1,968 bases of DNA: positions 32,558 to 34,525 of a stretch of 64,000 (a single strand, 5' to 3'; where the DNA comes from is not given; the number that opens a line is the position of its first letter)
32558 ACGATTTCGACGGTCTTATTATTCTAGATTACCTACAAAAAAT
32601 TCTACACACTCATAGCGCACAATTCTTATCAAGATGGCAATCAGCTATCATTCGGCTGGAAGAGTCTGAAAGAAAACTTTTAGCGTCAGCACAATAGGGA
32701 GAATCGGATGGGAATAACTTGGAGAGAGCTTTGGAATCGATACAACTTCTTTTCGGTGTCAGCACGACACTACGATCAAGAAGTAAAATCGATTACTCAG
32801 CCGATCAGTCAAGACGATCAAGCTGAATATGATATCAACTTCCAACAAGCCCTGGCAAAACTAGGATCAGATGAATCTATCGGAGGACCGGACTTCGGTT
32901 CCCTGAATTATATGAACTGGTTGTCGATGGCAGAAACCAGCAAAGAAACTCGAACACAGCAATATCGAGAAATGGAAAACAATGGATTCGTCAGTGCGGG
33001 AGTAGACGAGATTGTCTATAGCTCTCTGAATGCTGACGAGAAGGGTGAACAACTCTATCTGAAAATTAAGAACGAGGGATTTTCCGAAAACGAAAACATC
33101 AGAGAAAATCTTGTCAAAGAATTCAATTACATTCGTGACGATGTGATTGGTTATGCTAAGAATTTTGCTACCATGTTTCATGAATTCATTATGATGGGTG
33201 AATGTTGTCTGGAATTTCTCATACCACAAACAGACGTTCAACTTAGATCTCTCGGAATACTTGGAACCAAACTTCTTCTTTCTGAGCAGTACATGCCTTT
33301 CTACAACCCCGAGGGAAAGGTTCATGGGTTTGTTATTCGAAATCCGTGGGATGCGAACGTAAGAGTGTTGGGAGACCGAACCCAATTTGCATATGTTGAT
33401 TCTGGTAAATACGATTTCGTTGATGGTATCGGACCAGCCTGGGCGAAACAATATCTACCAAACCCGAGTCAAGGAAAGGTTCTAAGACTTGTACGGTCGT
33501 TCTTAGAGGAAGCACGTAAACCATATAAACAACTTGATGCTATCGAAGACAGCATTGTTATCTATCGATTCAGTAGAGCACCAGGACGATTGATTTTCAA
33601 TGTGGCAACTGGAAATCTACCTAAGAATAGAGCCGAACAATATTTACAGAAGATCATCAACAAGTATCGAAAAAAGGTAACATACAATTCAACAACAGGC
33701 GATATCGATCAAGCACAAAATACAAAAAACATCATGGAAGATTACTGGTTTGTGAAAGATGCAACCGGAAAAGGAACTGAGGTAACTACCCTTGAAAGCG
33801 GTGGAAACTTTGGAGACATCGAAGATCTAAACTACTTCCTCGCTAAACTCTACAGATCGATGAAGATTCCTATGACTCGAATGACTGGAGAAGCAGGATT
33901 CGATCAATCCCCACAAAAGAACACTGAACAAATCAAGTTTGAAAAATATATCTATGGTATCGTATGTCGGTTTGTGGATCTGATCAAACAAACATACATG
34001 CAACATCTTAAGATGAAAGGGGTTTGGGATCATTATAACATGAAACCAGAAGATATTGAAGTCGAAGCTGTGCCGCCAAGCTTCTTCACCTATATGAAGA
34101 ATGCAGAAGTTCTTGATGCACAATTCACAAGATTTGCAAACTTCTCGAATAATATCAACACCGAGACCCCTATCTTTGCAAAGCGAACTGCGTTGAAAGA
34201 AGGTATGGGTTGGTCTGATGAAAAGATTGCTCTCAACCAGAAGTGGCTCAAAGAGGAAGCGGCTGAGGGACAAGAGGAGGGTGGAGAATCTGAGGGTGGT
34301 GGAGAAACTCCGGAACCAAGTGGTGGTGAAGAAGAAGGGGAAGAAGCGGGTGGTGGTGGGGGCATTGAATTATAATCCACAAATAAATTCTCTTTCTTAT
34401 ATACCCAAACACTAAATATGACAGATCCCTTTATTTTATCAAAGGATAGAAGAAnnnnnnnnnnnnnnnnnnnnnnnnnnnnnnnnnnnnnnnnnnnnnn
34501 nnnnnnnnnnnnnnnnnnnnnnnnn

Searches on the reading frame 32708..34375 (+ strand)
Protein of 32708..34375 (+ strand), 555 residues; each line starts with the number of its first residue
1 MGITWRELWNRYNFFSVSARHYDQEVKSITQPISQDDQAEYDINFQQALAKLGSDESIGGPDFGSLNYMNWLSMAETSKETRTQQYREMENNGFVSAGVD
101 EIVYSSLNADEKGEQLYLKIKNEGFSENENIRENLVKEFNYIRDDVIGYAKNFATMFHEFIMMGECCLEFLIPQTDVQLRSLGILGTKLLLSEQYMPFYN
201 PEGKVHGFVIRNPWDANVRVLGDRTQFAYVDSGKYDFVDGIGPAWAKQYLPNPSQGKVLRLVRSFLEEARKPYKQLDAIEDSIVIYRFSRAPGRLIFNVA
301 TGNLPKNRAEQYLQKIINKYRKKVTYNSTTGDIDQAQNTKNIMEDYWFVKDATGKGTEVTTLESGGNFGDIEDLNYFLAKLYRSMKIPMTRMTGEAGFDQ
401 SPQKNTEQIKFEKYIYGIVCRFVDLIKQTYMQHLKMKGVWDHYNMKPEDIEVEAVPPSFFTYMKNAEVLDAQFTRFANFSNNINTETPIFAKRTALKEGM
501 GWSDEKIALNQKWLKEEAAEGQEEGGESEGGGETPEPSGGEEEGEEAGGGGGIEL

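Call 10: search_protein_families(library=phrogs, max_evalue=0.001, proteins=[window:32708-34375:+])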
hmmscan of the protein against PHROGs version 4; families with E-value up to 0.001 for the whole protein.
window:32708-34375:+ (555 aa): 1 family
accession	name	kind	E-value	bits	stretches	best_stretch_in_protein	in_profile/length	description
phrog_213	-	head and packaging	1.3e-77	262.6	1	44-530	24-510/528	portal protein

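Call 11: search_dna_similar(query=window:32708-34375:+, collection=phages, mode=protein, max_rows=25)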
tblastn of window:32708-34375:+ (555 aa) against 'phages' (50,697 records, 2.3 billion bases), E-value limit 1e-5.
Records with a match: 2570; places in all: 2570; records where one place covers at least 80% of the query: 49.
Best place of each record, by identity: <60% 2570.
By first word of the organism name: Escherichia 667; Synechococcus 382; Klebsiella 330; Salmonella 202; Vibrio 134; Shigella 89; Aeromonas 80; Acinetobacter 71; Cyanophage 62; Enterobacter 58; and 60 more.
By host as written in the record: - 462; Escherichia coli 278; Klebsiella pneumoniae 114; Synechococcus 107; Synechococcus sp. 41; Escherichia coli O157:H7 38; Salmonella enterica 29; Synechococcus sp. WH7803 28; and 570 more.
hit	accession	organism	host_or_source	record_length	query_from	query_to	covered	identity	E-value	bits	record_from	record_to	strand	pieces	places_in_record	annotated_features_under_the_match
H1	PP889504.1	Klebsiella phage phi1_146055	Klebsiella pneumoniae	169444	9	507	90%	26.2%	3e-38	156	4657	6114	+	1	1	portal protein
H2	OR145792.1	Klebsiella phage Kpn BM7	Klebsiella pneumoniae BM7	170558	9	507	90%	26.2%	3e-38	156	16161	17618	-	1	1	portal protein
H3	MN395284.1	Klebsiella phage PhiKpNIH-6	Klebsiella pneumoniae subsp. pneumoniae ...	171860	9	507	90%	26.2%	3e-38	156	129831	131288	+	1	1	portal vertex protein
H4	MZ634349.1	Klebsiella phage PWKp18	Klebsiella pneumoniae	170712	9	507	90%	26.2%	3e-38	156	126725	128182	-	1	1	portal protein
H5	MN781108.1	Klebsiella phage vB_Kpn_P545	Klebsiella pneumoniae KP4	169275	9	507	90%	26.2%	3e-38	156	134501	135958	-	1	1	portal vertex of the head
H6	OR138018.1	Klebsiella phage R3_1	Klebsiella pneumoniae resistant mutant ...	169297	9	507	90%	26.2%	3e-38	156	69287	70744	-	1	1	portal protein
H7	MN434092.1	Klebsiella phage AmPh_EK29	Klebsiella pneumoniae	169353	9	507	90%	26.2%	3e-38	156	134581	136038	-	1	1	portal vertex of the head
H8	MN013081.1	Klebsiella phage vB_KpnM_Potts1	Klebsiella pneumoniae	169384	9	507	90%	26.2%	3e-38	156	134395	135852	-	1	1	putative portal vertex of the head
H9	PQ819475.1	Klebsiella phage kv_tblp2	Klebsiella pneumoniae ATCC BAA-1705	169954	9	507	90%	26.2%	3e-38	156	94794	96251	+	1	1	portal protein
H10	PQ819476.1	Klebsiella phage kv_tblp5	Klebsiella pneumoniae ATCC BAA-1705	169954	9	507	90%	26.2%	3e-38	156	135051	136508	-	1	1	portal protein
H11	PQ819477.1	Klebsiella phage kv_tblp8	Klebsiella pneumoniae ATCC BAA-1705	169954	9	507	90%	26.2%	3e-38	156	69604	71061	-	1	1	portal protein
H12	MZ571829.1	Klebsiella phage vB_KpnM-VAC36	Klebsiella pneumoniae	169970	9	507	90%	26.2%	3e-38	156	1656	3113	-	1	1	portal vertex of the head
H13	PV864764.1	Klebsiella phage CP-p-KP-21072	Klebsiella pneumoniae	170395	9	507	90%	26.2%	3e-38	156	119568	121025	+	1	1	portal protein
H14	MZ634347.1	Klebsiella phage PWKp16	Klebsiella pneumoniae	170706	9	507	90%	26.2%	3e-38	156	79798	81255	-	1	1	portal protein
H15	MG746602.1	Klebsiella phage vB_Kpn_F48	Klebsiella pneumoniae ST101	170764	9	507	90%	26.2%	3e-38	156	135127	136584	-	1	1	portal vertex of the head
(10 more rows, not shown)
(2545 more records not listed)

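Call 13: find_related_loci(query=window:32708-34375:+, collection=viral_contigs, flank=10000)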
Query window:32708-34375:+ (555 aa) in viral_contigs; peptide patterns used: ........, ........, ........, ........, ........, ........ (x = any residue, [..] = any of these).
4 stretches matched a pattern; 1 encode a relative of the query (tblastn E <= 1e-3); 1 distinct loci.
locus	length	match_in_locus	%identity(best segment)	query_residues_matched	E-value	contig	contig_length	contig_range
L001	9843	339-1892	71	1-519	0e+0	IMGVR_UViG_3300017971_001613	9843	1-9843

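Call 16: find_encoding_contigs(protein=window:32708-34375:+, flank=10000, max_places=6)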
Protein window:32708-34375:+ (555 aa): no gene with exactly this product is on record in the collection.
